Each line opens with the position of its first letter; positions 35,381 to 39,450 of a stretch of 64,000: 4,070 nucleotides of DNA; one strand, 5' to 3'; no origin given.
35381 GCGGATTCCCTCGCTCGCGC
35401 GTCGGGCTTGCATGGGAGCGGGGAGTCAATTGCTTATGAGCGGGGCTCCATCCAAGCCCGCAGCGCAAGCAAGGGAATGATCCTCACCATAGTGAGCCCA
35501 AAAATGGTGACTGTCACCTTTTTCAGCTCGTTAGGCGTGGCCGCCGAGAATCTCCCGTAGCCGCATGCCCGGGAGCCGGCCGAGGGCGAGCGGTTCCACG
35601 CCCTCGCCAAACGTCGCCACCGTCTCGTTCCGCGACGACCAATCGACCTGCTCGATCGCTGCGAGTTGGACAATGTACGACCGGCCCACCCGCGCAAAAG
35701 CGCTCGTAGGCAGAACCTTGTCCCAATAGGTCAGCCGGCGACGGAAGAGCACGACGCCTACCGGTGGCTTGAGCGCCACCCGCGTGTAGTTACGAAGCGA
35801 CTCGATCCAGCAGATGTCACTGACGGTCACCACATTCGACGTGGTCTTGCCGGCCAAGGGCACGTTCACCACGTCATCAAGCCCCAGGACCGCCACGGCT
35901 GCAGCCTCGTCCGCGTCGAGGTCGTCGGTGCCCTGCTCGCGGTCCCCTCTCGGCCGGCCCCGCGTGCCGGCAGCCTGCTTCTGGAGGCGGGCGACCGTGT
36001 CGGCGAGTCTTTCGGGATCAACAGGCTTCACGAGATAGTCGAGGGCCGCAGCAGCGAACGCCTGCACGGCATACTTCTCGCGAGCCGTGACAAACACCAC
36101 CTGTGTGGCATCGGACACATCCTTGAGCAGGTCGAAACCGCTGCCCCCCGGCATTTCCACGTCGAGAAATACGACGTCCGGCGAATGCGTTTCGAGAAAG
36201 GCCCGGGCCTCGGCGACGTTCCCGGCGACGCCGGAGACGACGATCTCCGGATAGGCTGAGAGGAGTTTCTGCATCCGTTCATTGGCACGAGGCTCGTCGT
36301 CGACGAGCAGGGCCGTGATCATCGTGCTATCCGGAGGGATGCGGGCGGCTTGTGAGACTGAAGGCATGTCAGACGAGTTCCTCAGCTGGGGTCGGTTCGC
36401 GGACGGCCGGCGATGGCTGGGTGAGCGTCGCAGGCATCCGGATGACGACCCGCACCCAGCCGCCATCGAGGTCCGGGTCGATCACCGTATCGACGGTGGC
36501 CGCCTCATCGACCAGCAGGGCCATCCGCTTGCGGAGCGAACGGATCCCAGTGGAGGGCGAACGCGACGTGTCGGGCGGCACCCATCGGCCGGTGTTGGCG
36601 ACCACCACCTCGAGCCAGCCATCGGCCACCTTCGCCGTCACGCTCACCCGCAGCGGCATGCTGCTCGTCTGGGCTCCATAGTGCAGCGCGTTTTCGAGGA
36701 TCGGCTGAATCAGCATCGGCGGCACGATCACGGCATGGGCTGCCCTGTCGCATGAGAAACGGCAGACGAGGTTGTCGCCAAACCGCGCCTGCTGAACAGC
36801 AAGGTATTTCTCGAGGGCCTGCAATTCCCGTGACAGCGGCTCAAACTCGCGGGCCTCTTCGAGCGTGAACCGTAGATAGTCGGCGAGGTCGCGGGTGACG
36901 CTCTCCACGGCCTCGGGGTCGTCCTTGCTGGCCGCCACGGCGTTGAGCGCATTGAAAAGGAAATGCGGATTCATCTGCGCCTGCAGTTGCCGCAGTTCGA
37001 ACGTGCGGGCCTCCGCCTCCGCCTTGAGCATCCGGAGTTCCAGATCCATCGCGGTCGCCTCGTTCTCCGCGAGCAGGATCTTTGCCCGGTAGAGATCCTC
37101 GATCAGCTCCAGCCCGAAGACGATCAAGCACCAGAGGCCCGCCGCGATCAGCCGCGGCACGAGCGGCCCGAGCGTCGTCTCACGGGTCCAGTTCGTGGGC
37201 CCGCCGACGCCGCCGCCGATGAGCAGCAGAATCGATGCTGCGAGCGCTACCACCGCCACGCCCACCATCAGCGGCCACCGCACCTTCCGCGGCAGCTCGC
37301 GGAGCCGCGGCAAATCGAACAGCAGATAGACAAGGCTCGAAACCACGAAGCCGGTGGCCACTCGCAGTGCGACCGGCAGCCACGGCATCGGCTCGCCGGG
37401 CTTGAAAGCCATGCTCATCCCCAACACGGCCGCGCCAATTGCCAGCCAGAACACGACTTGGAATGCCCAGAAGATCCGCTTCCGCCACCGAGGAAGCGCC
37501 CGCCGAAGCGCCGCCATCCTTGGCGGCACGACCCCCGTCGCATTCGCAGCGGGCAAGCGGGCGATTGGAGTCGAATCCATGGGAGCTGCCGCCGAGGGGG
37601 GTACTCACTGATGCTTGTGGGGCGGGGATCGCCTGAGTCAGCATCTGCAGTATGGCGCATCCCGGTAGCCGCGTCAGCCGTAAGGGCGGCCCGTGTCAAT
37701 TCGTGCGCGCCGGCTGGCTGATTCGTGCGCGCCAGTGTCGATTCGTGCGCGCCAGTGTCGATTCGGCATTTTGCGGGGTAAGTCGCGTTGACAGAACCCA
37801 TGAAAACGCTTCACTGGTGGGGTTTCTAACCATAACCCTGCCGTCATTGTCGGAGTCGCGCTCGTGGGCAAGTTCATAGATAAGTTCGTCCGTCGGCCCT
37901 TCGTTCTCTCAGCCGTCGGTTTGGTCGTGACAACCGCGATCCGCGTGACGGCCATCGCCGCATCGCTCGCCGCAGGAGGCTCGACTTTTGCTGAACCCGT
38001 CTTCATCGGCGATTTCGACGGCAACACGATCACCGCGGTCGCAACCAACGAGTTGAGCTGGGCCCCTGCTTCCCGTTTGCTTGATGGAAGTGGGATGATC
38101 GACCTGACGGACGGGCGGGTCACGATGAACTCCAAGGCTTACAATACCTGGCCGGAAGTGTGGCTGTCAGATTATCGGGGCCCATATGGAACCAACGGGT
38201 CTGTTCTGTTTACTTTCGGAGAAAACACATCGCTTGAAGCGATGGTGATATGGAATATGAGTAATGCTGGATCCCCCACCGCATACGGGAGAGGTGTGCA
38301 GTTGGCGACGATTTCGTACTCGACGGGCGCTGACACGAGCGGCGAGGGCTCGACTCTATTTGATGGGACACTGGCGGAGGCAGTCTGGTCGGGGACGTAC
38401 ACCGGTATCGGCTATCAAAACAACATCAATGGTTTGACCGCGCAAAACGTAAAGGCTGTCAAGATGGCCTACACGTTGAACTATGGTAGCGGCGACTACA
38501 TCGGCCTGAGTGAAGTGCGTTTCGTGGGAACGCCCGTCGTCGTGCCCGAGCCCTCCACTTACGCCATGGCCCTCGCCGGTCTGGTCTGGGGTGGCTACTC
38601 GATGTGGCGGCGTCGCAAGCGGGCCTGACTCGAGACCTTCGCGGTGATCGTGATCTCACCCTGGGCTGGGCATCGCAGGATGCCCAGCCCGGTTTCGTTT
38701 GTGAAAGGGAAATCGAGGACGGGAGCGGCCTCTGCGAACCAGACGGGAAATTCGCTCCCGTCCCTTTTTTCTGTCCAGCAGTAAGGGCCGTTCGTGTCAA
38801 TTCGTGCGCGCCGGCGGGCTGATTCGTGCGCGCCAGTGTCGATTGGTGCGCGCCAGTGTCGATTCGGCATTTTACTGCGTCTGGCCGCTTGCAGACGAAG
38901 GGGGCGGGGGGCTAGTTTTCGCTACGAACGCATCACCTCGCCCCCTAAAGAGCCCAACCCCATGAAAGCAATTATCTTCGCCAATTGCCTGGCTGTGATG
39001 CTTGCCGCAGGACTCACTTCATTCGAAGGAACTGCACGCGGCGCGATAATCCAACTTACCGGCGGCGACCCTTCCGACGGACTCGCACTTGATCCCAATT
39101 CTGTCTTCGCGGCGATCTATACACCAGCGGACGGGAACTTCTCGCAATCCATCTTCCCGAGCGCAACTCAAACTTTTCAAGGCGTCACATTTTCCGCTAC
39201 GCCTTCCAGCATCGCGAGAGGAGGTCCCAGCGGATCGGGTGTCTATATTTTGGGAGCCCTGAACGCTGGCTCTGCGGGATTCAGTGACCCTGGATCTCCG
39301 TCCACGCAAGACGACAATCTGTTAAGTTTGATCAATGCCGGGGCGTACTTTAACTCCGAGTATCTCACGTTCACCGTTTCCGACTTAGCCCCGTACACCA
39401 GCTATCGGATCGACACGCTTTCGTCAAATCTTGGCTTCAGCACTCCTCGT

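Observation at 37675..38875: Same ~100-nt element, built from phased direct repeats, precedes two unrelated PEP-CTERM genes at the same distance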

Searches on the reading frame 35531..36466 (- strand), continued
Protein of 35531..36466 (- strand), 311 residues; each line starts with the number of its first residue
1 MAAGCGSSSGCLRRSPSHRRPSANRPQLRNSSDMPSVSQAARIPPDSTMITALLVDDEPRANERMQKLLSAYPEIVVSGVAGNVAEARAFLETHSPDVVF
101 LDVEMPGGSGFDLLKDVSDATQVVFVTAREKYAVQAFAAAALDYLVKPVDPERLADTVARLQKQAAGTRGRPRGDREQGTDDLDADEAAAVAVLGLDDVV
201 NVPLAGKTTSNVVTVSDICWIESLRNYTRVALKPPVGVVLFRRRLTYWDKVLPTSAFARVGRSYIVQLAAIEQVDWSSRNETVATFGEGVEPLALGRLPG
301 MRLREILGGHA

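Call 53: search_solved_structures(query=window:35531-36325:-, max_evalue=0.001, show_alignments=1)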
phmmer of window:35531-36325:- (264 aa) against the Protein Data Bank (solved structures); distinct sequences matched with E-value up to 0.001: 122 (the best 60 are shown).
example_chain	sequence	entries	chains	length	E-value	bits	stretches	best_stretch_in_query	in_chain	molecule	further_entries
6m8o_A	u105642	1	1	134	2.9e-13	53.2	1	4-116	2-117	DNA-binding response regulator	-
9xzo_A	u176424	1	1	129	5e-12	49.2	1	4-113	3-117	De novo protein M1X0B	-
2qv0_A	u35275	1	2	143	1.5e-11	47.6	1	5-114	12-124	Protein mrkE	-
1a04_A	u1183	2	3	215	2.2e-11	47.1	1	4-118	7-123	NITRATE/NITRITE RESPONSE REGULATOR PROTEIN NARL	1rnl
3c3w_A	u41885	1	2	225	7.5e-11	45.3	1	2-111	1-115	TWO COMPONENT TRANSCRIPTIONAL REGULATORY PROTEIN DEVR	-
6swl_A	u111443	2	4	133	3.3e-10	43.2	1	4-113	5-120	Two-component response regulator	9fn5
3cz5_A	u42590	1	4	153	7.9e-10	42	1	5-113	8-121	Two-component response regulator, LuxR family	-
1yio_A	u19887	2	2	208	1.7e-08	37.6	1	4-167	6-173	response regulatory protein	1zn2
3hdg_A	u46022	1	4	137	3.2e-08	36.7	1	4-113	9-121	uncharacterized protein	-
1tmy_A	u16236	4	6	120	4.4e-08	36.2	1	6-114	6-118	CHEY PROTEIN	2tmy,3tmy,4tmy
6swf_A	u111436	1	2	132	4.5e-08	36.2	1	6-117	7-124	Two-component response regulator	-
4iga_A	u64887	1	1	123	4.7e-08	36.2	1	6-114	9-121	Chemotaxis protein CheY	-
8svz_A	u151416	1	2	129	4.8e-08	36.1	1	5-116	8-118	Two-component response regulator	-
6swb_A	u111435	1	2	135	6e-08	35.8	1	6-117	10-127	Two-component response regulator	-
4le0_A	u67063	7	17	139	6.6e-08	35.7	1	2-113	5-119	Transcriptional regulatory protein DesR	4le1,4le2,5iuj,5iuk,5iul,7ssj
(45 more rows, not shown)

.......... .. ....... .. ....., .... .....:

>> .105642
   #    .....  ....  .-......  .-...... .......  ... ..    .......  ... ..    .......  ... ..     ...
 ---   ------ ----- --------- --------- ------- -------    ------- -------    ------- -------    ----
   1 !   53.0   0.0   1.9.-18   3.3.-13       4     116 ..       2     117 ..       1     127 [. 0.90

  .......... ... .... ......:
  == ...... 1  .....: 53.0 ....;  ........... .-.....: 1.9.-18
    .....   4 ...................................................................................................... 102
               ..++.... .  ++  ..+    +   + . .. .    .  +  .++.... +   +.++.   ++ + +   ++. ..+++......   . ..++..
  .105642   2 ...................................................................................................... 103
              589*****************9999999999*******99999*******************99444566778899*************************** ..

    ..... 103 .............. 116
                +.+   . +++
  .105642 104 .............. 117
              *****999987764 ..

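Call 64: search_protein_families(library=pfam, proteins=[L001:4784-5506:-, L054:4590-5348:-, L054:566-1345:-], max_evalue=0.05)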
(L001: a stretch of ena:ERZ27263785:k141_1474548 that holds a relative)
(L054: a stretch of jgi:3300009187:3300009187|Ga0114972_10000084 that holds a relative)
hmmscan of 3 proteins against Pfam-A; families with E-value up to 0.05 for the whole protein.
L001:4784-5506:- (240 aa): 1 family
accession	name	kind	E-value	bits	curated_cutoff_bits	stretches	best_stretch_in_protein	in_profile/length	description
PF07589.16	PEP-CTERM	-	2.1e-05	24.8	20.7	1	212-237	1-24/24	PEP-CTERM motif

L054:4590-5348:- (252 aa): 0 families

L054:566-1345:- (259 aa): 0 families

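Call 68: find_encoding_contigs(protein=P0105, flank=5000, max_places=2)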
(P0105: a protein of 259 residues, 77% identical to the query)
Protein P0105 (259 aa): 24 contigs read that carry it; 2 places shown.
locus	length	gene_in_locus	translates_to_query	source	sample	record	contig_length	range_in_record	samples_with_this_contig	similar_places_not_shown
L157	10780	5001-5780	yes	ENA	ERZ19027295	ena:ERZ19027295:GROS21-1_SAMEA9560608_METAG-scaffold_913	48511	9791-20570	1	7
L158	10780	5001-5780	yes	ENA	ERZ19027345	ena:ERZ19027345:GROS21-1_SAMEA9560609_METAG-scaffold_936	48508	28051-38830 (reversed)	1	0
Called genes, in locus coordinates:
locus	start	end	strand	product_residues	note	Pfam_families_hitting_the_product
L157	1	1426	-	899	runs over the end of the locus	PF01663:Phosphodiest, PF13469:Sulfotransfer_3 (faint), PF12895:ANAPC3 (faint), PF00515:TPR_1 (faint), PF07719:TPR_2 (faint), PF25058:ARM_TT21, PF14559:TPR_19, PF13432:TPR_16 (weak), +2 more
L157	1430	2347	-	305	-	-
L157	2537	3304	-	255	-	-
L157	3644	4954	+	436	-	PF06580:His_kinase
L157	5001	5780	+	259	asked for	PF00072:Response_reg, PF04397:LytTR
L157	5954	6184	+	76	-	PF04255:DUF433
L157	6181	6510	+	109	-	PF01927:Mut7-C (weak), PF18478:PIN_10 (weak), PF18480:DUF5615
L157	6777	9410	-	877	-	PF07635:PSCyt1, PF07626:PSD3, PF07637:PSD5, PF07631:PSD4, PF07627:PSCyt3, PF07624:PSD2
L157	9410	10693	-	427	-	PF07586:HXXSHH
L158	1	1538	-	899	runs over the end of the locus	PF01663:Phosphodiest, PF13469:Sulfotransfer_3 (faint), PF13428:TPR_14 (faint), PF00515:TPR_1 (faint), PF25058:ARM_TT21 (weak), PF12895:ANAPC3 (weak), PF13432:TPR_16, PF14559:TPR_19 (weak), +5 more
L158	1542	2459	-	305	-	-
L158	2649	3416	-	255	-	-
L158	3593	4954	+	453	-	PF06580:His_kinase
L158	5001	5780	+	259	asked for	PF00072:Response_reg, PF04397:LytTR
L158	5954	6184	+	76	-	PF04255:DUF433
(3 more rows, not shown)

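Call 69: find_encoding_contigs(protein=P0116, flank=5000, max_places=2)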
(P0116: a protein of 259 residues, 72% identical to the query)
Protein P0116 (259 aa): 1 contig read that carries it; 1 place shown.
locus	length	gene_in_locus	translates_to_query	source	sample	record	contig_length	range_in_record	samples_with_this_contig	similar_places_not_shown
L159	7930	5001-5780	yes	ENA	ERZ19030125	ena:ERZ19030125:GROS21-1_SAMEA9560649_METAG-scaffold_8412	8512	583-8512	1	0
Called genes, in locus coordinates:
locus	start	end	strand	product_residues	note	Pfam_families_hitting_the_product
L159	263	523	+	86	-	-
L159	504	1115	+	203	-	-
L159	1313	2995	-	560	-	PF12951:PATR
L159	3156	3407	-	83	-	-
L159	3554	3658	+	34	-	-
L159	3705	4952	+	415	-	PF06580:His_kinase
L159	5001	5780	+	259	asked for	PF00072:Response_reg, PF04397:LytTR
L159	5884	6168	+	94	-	-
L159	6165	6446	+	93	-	-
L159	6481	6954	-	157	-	PF08843:AbiEii (weak)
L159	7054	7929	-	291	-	?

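Call 70: find_encoding_contigs(protein=P0120, flank=5000, max_places=2)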
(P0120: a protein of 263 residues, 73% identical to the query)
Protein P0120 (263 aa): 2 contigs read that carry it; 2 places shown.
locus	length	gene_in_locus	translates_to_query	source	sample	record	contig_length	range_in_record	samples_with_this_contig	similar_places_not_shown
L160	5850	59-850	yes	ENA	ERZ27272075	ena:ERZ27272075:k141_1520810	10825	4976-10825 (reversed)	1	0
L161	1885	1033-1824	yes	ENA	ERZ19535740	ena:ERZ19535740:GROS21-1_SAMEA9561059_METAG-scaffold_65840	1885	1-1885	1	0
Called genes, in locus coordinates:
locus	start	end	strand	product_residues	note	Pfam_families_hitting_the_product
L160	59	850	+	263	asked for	PF00072:Response_reg, PF04397:LytTR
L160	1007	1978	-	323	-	PF01040:UbiA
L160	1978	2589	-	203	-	PF02441:Flavoprotein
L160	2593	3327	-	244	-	PF01209:Ubie_methyltran, PF13489:Methyltransf_23, PF08241:Methyltransf_11, PF08242:Methyltransf_12, PF13649:Methyltransf_25, PF13847:Methyltransf_31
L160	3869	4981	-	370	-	PF06439:3keto-disac_hyd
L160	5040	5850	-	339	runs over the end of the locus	PF12146:Hydrolase_4, PF00561:Abhydrolase_1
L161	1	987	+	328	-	?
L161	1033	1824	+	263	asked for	PF00072:Response_reg, PF04397:LytTR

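Call 86: predict_structure(alignment_id=A3)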
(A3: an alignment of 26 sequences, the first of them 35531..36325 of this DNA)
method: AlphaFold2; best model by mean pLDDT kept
length: 264 residues; sequences in the alignment: 26
mean_pLDDT: 54.3   pTM: 0.48
mean pLDDT of the five models: 54.3, 52.0, 51.3, 49.0, 47.6
residues with pLDDT >= 90: 23; 70-90: 60; 50-70: 31; < 50: 150
segments of 3 or more residues with pLDDT < 50: 90-94, 122-264
pLDDT, mean of each block of 10 residues (from residue 1): 89 86 89 91 91 81 77 74 53 56 68 68 33 30 33 38 41 34 36 40 45 38 36 35 30 31 30
secondary structure, 60 per line:
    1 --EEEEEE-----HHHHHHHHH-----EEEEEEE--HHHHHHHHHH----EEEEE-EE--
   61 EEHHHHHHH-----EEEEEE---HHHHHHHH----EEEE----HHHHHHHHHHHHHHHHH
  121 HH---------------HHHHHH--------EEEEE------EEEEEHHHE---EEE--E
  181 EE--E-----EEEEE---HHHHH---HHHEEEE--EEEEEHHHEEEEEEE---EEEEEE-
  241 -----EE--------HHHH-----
elements in order: E3-8 H14-22 E28-34 H37-46 E51-55 H63-69 E75-80 H84-91 E96-99 H104-122 H138-143 E152-156 E163-167 E175-177 E180-182 E191-195 H199-203 E210-213 E216-220 E224-230 E234-239 H256-259
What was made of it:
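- On LytTR-regulator operator (direct-repeat site upstream of a promoter): The structure model of the LytTR half was too poor to dock (call 86).
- Its AlphaFold model was unusable, with pLDDT below 50 (call 86).
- Tried and rejected: An AlphaFold model of the regulator, built from 26 close homologues, left residues 122-264 at pLDDT below 50 (call 86).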

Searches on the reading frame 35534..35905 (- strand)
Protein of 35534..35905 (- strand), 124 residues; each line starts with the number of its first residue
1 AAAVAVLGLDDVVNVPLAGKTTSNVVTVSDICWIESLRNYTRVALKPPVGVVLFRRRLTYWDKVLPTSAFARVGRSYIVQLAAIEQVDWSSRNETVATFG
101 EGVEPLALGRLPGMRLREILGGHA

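Call 80: search_solved_structures(query=window:35534-35905:-, max_evalue=10, show_alignments=2)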
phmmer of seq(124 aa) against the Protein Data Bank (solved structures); distinct sequences matched with E-value up to 10: 1.
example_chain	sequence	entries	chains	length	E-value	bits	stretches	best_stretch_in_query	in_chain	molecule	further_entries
9g73_A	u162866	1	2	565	1.8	11.9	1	39-68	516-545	Pyrethroid hydrolase Ces2e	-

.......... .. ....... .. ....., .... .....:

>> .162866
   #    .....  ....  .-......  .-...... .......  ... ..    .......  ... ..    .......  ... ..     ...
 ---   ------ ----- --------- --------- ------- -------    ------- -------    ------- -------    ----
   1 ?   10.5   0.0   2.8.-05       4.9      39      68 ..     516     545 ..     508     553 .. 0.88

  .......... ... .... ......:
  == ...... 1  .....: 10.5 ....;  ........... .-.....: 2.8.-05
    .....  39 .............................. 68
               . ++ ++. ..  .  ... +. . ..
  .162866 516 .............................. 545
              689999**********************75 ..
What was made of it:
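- The LytTR domain has no detectable PDB relative by sequence (call 80).
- Tried and rejected: The LytTR half alone hit nothing meaningful (call 80).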

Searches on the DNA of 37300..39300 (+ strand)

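Call 10: search_rna_families(source=window, start=37300, end=39300, threshold=evalue, max_evalue=1)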
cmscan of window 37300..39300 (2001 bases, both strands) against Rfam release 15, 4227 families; matches with E-value up to 1: 1.
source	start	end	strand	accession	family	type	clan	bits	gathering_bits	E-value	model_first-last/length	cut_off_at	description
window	38662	38770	-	RF01683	P6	Gene; sRNA;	-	16.3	50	0.12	1-510/510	no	Pseudomonas sRNA P6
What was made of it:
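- No Rfam family matches (call 10).
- Tried and rejected: Rfam search of 37300-39300 at E up to 1 gave only a chance hit to Pseudomonas sRNA P6 at 16 bits (call 10).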

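Call 94: search_dna_similar(query=window:37675-37830:+, collection=plasmids, mode=distant, max_rows=5)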
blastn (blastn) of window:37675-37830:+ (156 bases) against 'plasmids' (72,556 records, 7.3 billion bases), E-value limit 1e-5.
No match.
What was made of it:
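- On Plasmid iterons / replication origin: There is no plasmid match (call 94).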
